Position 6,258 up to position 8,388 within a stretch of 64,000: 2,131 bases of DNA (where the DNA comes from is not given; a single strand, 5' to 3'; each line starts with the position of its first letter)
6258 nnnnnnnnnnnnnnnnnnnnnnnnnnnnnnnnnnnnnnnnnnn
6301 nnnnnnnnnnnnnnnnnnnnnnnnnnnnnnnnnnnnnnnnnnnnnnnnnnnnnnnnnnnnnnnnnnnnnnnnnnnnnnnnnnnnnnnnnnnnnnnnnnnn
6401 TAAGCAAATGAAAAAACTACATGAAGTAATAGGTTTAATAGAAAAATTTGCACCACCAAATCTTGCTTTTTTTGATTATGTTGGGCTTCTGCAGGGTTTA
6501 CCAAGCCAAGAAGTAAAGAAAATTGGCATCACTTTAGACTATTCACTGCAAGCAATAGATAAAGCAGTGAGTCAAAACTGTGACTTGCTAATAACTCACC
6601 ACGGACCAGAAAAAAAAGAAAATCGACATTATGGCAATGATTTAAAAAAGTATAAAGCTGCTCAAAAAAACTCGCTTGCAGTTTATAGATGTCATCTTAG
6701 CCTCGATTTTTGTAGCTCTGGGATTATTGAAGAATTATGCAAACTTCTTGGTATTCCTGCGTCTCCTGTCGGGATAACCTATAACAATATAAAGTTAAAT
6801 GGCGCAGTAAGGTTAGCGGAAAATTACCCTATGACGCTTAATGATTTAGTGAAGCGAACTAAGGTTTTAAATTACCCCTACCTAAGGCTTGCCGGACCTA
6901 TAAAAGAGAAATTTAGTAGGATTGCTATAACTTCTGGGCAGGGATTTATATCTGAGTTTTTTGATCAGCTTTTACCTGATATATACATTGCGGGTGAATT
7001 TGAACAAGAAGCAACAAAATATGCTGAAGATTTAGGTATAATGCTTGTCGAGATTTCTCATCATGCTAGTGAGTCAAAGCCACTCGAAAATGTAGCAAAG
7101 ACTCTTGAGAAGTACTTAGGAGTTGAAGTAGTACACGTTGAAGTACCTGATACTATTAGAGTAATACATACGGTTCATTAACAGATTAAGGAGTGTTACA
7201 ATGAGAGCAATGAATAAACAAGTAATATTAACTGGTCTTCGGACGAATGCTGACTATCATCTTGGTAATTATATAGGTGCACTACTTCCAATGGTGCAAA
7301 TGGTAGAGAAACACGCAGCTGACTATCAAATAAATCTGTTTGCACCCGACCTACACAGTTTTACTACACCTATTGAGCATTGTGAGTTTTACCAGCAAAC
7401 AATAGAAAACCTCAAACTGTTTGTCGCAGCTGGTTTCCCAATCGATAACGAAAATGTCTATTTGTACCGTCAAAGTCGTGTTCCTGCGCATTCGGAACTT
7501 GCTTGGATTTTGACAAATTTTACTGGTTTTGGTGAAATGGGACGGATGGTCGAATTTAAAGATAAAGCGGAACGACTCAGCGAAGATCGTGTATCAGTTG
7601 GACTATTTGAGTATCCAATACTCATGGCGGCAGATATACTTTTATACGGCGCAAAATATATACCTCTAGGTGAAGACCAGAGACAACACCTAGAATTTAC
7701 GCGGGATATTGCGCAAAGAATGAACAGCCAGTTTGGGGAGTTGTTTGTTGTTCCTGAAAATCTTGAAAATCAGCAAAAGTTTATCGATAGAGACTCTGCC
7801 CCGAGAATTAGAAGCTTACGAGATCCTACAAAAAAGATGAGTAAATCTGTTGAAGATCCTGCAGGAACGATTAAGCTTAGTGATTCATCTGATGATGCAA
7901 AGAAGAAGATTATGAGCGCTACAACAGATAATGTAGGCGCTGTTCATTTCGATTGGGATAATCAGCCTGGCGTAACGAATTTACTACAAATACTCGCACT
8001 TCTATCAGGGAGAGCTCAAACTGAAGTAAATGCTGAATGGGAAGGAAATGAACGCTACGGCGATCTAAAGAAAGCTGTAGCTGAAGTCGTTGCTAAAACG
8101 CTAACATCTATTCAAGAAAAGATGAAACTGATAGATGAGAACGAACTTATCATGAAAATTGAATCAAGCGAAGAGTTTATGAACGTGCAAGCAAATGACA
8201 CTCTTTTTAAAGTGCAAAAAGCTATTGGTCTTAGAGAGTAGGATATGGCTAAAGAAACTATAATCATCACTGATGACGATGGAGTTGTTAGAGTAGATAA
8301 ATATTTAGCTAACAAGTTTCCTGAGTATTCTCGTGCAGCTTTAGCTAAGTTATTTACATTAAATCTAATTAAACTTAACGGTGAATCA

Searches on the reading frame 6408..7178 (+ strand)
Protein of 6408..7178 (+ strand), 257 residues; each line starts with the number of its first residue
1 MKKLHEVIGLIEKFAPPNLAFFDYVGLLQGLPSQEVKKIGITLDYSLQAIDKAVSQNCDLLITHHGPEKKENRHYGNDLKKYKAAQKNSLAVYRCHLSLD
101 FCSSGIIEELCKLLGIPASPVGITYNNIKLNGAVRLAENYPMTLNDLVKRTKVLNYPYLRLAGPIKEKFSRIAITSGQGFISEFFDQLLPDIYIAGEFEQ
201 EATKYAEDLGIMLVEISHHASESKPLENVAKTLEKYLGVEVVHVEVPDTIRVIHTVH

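Call 3: search_protein_families(library=pfam, proteins=[window:6408-7178:+], max_evalue=0.01)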
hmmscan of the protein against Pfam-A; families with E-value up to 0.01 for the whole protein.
window:6408-7178:+ (257 aa): 1 family
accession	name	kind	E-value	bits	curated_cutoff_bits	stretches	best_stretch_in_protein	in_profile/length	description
PF01784.24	DUF34_NIF3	-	4.1e-37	128.6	23.4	1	3-245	2-251/256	Duf34/NIF3 (NGG1p interacting factor 3)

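Call 76: search_protein_families(library=ncbifam, proteins=[window:6408-7178:+], max_evalue=0.001)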
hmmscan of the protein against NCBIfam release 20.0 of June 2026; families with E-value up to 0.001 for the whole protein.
window:6408-7178:+ (257 aa): 2 families
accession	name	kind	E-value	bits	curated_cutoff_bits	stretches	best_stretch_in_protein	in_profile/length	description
TIGR00486.1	YbgI_SA1388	equivalog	4.6e-37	128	130.55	1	3-247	2-247/250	Nif3-like dinuclear metal center hexameric protein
NF008064.0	PRK10799.1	equivalog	5e-11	42.9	414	1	28-248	27-245/247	type 2 GTP cyclohydrolase I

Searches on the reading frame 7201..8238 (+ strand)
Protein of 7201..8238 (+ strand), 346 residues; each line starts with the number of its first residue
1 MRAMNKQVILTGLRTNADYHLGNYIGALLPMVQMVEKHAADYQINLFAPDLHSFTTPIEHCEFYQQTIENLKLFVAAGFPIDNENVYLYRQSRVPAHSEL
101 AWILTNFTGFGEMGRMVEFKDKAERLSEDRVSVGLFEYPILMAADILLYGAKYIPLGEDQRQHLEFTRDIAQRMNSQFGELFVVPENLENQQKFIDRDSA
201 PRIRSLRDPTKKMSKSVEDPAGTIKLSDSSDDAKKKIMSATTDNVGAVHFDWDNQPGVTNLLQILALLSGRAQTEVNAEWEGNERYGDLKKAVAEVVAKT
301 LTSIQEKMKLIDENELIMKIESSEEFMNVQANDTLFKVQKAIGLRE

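Call 3: search_protein_families(library=pfam, proteins=[window:7201-8238:+], max_evalue=0.01)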
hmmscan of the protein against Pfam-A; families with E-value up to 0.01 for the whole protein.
window:7201-8238:+ (346 aa): 1 family
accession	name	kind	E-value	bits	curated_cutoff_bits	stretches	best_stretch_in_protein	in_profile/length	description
PF00579.31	tRNA-synt_1b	-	5.4e-54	183.9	21.1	1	8-301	7-291/292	tRNA synthetases class I (W and Y)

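Call 76: search_protein_families(library=ncbifam, proteins=[window:7201-8238:+], max_evalue=0.001)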
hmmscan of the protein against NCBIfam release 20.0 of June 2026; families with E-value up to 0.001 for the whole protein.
window:7201-8238:+ (346 aa): 9 families
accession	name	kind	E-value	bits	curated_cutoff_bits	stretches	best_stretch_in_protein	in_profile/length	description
TIGR00233.1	trpS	equivalog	4.1e-80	269.5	176.75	1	6-344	2-328/328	tryptophan--tRNA ligase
NF009207.0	PRK12556.1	equivalog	2.6e-51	174.4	479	1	4-344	1-331/332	tryptophan--tRNA ligase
NF008923.0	PRK12284.1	equivalog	2.7e-47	161.6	597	1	7-346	3-333/431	tryptophan--tRNA ligase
NF008922.0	PRK12283.1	equivalog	1.4e-42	146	572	1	5-207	2-200/400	tryptophan--tRNA ligase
NF008925.0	PRK12285.1-2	equivalog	9.5e-14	51.1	451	1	5-309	61-351/365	tryptophan--tRNA ligase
NF008926.0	PRK12285.1-3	equivalog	1.6e-12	47.1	320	1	2-176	61-230/429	tryptophan--tRNA ligase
NF006330.0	PRK08560.1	equivalog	2.7e-10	39.8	220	1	25-240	47-248/342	tyrosine--tRNA ligase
NF008927.0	PRK12285.1-4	equivalog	2.2e-08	33.6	478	1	6-313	73-364/385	tryptophan--tRNA ligase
NF008928.0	PRK12285.1-5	equivalog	4e-08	32.2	891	1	60-175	143-253/530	tryptophan--tRNA ligase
